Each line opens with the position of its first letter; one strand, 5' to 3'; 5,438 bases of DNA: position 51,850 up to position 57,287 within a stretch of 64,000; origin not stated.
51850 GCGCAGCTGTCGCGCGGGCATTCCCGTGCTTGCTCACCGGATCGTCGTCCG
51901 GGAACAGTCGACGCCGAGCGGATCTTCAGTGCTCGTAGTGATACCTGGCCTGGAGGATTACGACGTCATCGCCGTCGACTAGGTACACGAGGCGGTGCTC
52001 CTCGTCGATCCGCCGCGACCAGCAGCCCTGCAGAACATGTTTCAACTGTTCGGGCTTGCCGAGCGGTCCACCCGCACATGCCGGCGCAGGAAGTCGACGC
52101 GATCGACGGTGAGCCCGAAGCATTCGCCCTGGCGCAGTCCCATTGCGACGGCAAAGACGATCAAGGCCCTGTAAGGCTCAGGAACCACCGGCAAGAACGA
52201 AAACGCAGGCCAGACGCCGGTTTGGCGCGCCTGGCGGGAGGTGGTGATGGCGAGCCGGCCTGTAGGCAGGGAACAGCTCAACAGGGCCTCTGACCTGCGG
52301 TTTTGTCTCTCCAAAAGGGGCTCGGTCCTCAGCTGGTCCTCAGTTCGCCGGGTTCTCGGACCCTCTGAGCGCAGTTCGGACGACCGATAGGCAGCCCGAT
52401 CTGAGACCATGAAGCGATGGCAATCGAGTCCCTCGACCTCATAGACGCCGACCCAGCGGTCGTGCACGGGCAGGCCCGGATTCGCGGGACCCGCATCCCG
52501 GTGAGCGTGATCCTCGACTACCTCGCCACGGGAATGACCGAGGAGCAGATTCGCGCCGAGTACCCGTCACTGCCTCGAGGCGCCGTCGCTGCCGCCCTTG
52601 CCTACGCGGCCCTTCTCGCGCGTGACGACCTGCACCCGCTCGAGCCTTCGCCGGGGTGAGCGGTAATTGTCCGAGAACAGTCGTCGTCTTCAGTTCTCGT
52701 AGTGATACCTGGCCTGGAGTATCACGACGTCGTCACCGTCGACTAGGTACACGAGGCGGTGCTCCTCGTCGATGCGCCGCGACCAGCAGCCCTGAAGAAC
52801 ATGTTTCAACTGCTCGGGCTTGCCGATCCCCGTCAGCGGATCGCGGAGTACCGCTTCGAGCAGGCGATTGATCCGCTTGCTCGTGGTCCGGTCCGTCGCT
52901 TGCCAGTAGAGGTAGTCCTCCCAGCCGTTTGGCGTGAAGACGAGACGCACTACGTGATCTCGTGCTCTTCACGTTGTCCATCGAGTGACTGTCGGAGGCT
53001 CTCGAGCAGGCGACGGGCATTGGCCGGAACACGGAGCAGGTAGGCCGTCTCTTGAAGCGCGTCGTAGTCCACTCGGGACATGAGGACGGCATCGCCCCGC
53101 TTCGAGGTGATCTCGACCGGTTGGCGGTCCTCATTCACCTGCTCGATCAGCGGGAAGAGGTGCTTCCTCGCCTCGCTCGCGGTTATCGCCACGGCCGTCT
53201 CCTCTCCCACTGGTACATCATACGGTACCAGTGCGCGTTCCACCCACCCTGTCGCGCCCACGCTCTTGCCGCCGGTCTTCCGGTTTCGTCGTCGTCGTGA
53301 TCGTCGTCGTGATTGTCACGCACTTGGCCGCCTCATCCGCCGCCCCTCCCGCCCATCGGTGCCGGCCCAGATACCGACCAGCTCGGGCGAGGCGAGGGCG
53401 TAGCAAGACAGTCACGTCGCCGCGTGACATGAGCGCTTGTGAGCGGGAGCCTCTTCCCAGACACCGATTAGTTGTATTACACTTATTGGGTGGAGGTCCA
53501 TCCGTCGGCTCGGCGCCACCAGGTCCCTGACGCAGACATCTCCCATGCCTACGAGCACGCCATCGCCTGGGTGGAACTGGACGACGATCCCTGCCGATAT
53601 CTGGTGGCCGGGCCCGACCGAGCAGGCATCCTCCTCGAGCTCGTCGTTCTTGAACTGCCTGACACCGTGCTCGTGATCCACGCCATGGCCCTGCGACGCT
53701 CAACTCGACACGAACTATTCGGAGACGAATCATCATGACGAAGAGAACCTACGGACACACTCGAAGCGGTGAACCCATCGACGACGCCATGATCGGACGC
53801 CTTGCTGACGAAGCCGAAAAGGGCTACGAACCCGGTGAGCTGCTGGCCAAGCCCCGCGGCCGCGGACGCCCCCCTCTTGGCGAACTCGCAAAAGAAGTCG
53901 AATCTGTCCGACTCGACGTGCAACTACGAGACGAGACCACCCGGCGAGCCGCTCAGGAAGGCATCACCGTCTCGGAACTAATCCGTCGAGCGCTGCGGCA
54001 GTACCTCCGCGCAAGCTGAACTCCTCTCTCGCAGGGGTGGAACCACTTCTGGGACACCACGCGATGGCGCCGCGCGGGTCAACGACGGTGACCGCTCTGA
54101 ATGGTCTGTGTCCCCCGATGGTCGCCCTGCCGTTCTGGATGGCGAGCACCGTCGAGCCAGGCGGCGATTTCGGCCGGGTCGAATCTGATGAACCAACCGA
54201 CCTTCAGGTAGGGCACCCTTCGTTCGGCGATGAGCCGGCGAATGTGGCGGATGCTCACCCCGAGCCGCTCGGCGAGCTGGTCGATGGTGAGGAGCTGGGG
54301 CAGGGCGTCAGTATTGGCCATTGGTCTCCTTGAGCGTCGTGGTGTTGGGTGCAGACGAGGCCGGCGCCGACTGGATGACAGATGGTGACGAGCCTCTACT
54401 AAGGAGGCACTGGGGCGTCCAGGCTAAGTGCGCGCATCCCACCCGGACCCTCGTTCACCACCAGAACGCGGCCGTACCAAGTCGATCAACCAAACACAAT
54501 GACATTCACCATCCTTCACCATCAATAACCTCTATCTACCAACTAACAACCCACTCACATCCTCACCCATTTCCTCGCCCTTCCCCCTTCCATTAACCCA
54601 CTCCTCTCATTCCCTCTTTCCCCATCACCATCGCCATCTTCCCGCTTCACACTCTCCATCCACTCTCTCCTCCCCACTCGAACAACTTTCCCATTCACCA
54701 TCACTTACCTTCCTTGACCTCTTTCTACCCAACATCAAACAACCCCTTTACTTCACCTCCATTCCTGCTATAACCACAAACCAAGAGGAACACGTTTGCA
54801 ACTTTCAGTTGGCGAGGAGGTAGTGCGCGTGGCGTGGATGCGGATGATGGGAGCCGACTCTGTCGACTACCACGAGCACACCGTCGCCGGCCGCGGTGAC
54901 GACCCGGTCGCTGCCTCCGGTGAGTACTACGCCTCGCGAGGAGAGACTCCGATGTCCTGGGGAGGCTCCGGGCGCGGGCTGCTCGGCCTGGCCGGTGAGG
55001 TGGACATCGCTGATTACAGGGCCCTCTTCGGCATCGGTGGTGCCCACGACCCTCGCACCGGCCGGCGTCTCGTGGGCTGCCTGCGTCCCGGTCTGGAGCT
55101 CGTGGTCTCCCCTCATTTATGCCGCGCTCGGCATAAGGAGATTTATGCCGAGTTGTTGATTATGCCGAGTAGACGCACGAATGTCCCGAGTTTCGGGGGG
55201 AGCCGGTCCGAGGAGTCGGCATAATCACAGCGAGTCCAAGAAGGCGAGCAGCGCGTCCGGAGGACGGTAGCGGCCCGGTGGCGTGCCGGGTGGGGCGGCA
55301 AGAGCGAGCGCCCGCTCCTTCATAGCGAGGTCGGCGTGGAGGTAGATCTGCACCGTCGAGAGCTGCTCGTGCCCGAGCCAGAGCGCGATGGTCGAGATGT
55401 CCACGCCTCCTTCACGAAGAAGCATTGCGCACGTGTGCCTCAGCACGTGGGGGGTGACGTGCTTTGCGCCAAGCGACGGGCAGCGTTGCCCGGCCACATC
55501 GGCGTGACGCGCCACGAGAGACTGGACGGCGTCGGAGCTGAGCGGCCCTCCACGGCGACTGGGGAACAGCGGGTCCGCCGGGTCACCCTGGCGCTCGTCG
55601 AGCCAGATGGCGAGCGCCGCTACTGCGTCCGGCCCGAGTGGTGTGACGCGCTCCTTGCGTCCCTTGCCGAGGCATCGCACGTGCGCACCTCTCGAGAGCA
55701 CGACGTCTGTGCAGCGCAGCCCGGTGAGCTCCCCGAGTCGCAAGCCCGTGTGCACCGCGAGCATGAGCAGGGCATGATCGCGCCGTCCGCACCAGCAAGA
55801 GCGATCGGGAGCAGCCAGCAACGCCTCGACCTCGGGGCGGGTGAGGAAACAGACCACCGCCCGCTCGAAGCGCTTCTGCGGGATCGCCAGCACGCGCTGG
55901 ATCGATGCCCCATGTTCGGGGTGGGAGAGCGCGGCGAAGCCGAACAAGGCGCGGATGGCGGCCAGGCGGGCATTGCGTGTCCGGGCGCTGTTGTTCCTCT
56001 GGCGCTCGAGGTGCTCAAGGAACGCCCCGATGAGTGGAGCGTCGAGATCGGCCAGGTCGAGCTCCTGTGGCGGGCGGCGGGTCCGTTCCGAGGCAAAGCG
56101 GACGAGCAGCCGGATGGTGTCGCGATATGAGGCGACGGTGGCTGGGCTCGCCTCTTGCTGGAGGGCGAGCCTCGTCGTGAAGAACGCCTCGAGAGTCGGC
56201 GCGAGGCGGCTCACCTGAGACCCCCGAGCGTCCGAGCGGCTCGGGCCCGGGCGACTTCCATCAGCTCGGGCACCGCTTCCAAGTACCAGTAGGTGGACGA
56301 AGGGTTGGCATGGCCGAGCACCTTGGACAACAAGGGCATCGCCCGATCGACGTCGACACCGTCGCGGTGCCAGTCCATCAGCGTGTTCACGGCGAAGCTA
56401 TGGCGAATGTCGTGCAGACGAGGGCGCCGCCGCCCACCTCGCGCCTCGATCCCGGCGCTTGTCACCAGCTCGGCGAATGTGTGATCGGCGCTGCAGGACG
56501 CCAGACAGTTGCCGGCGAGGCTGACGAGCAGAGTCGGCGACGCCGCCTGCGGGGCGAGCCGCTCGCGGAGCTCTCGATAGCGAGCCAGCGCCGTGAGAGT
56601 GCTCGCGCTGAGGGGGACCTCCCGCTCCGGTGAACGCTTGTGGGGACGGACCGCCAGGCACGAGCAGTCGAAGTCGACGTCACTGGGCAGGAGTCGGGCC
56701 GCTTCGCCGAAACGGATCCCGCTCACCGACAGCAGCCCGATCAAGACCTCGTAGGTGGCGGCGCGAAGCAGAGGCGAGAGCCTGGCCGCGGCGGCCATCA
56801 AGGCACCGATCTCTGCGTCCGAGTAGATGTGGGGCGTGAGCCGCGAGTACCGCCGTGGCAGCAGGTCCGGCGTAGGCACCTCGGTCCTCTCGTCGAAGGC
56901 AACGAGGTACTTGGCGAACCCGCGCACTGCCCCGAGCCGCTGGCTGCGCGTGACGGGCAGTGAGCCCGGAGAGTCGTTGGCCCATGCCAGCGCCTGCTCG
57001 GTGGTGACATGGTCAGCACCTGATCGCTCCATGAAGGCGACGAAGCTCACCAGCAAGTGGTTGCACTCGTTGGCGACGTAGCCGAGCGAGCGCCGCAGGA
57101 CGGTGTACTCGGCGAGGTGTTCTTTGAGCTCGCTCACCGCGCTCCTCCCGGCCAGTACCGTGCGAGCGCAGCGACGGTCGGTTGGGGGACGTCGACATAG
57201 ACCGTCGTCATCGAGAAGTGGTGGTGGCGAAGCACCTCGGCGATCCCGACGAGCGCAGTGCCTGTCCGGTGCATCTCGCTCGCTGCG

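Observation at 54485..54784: About 300-nt almost G-free tract between the xis-like gene and the MobF relaxase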

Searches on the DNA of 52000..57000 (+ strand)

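Call 6: search_rna_families(source=window, start=52000, end=57000, threshold=evalue, max_evalue=1)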
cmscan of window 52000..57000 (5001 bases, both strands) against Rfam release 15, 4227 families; matches with E-value up to 1: 1.
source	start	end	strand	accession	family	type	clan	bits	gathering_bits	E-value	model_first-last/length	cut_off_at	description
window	53810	53919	-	RF01872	MEG3_2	Gene; lncRNA;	-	23.1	60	0.3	1-105/105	no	Maternally expressed 3 conserved region 2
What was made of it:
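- There is no Rfam match (call 6).
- Tried and rejected: Rfam in permissive mode over 52-57 kb gave nothing relevant (call 6).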

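Call 7: search_dna_similar(query=window:53700-55110:+, collection=plasmids, mode=distant, max_rows=30)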
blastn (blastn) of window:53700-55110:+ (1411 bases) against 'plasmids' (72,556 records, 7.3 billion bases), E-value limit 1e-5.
No match.
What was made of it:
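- Tried and rejected: DNA similarity to PLSDB plasmids (blastn, distant mode) gave no match (call 7).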

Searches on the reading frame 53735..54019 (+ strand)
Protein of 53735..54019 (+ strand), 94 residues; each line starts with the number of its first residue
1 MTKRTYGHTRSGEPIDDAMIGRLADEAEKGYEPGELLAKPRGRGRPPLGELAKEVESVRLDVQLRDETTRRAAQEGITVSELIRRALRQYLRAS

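Call 5: search_protein_families(library=pfam, proteins=[window:53735-54019:+], max_evalue=0.01)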
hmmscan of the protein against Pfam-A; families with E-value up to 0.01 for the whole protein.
window:53735-54019:+ (94 aa): 1 family
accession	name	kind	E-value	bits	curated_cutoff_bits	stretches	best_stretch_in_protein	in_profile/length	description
PF01402.27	RHH_1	-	2.6e-06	27.6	20.5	1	57-91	3-37/39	Ribbon-helix-helix protein, copG family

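Call 54: search_protein_families(library=ncbifam, proteins=[window:53735-54019:+], max_evalue=0.01)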
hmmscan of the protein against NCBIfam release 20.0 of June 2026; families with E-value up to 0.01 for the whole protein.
window:53735-54019:+ (94 aa): 2 families
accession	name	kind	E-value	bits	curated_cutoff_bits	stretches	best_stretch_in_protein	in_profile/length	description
NF053762.1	aCcr1_fam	equivalog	0.0009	19.1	60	1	70-91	17-38/38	aCcr1 family cell cycle regulator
NF041551.1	YlcI_YnfO_N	subfamily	0.0023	18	30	1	57-92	6-40/42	YlcI/YnfO family protein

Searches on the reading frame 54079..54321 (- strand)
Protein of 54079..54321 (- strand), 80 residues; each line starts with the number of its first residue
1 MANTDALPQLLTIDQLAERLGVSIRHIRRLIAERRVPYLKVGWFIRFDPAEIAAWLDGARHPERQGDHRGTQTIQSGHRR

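Call 5: search_protein_families(library=pfam, proteins=[window:54079-54321:-], max_evalue=0.01)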
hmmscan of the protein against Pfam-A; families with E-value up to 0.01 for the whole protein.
window:54079-54321:- (80 aa): 8 families
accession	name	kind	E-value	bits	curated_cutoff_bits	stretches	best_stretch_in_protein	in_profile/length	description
PF12728.13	HTH_17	-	9.3e-11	42.3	27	1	10-58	1-49/51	Helix-turn-helix domain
PF08279.18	HTH_11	-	0.0012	19.2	25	1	11-32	16-37/55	HTH domain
PF21531.3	Rv2175c_wHTH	-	0.0013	19.1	27.1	1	5-35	7-40/57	DNA-binding protein Rv2175c, wHTH domain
PF01381.28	HTH_3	-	0.0019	18.7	23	1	10-37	9-36/55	Helix-turn-helix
PF13384.12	HTH_23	-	0.0032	17.7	24.6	1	10-32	17-39/50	Homeodomain-like domain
PF04545.22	Sigma70_r4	-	0.0039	17.1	24.1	1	11-32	21-42/50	Sigma-70, region 4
PF00376.29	MerR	-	0.0053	17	28.2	0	12-31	1-20/38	MerR family regulatory protein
PF13560.12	HTH_31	-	0.0091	16.7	27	0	11-37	15-42/64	Helix-turn-helix domain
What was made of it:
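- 54079..54321 (-): Excisionase-like (HTH_17 / TIGR01764) gene, divergent from the relaxase. Pfam HTH_17 E=9e-11 (call 5).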

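Call 54: search_protein_families(library=ncbifam, proteins=[window:54079-54321:-], max_evalue=0.01)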
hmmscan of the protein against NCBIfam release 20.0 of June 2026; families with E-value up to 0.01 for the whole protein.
window:54079-54321:- (80 aa): 2 families
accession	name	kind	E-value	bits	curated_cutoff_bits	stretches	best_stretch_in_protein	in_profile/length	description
TIGR01764.1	excise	domain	7.5e-11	42.2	28.8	1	10-56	1-47/49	excisionase family DNA-binding protein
NF047737.1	antiphage_MADS1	equivalog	2.5e-07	30.9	80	1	9-56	2-49/49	methylation-associated defense system helix-turn-helix domain-containing protein MAD1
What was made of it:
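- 54079..54321 (-): NCBIfam 'excise' E=7.5e-11 (call 54).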

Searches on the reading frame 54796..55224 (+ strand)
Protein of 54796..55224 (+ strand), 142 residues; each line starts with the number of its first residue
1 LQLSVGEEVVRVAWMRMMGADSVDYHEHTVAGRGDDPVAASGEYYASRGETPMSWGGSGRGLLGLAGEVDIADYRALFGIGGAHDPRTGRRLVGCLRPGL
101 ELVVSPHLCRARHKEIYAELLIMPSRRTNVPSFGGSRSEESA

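Call 5: search_protein_families(library=pfam, proteins=[window:54796-55224:+], max_evalue=0.01)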
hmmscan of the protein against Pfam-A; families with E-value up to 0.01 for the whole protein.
window:54796-55224:+ (142 aa): 1 family
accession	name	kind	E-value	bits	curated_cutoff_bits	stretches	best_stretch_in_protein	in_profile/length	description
PF08751.17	TrwC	-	1.6e-07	31.6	25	1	21-105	3-81/286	TrwC relaxase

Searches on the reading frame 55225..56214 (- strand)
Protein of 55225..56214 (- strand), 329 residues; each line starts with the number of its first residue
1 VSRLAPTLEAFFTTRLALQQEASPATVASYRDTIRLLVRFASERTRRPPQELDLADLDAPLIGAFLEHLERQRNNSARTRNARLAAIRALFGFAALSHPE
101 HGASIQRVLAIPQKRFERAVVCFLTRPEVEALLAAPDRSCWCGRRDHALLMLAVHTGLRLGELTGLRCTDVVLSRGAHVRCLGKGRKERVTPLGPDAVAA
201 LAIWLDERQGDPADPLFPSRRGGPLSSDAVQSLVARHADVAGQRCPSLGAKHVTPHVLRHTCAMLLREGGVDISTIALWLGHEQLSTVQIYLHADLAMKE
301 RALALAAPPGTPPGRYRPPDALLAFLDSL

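Call 5: search_protein_families(library=pfam, proteins=[window:55225-56214:-], max_evalue=0.01)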
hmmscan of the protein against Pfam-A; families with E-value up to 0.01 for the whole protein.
window:55225-56214:- (329 aa): 4 families
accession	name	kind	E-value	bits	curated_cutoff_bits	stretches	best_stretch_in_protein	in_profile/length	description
PF00589.27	Phage_integrase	-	3e-34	118.7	27.1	1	123-295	2-169/172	Phage integrase family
PF02899.23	Phage_int_SAM_1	-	1.4e-10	41.7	22.3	1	12-95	4-80/83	Phage integrase, N-terminal SAM-like domain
PF13495.12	Phage_int_SAM_4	-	2.4e-05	25.1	27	1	20-91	12-75/85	Phage integrase, N-terminal SAM-like domain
PF13102.12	Phage_int_SAM_5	-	4.1e-05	24.3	22.3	1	18-94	13-82/98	Phage integrase SAM-like domain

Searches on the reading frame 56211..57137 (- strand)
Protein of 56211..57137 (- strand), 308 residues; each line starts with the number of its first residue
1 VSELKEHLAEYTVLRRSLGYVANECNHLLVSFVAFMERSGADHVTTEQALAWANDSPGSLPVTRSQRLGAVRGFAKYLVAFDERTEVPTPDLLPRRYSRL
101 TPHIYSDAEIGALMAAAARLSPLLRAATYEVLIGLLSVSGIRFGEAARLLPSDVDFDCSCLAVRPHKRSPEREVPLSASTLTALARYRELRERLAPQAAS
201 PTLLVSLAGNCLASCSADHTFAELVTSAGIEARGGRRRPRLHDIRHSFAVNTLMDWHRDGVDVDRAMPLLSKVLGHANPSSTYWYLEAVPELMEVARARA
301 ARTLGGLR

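Call 5: search_protein_families(library=pfam, proteins=[window:56211-57137:-], max_evalue=0.01)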
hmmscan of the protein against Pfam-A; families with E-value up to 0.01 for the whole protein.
window:56211-57137:- (308 aa): 1 family
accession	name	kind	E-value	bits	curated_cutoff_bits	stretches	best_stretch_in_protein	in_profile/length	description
PF00589.27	Phage_integrase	-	6.4e-19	68.8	27.1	1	109-287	7-167/172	Phage integrase family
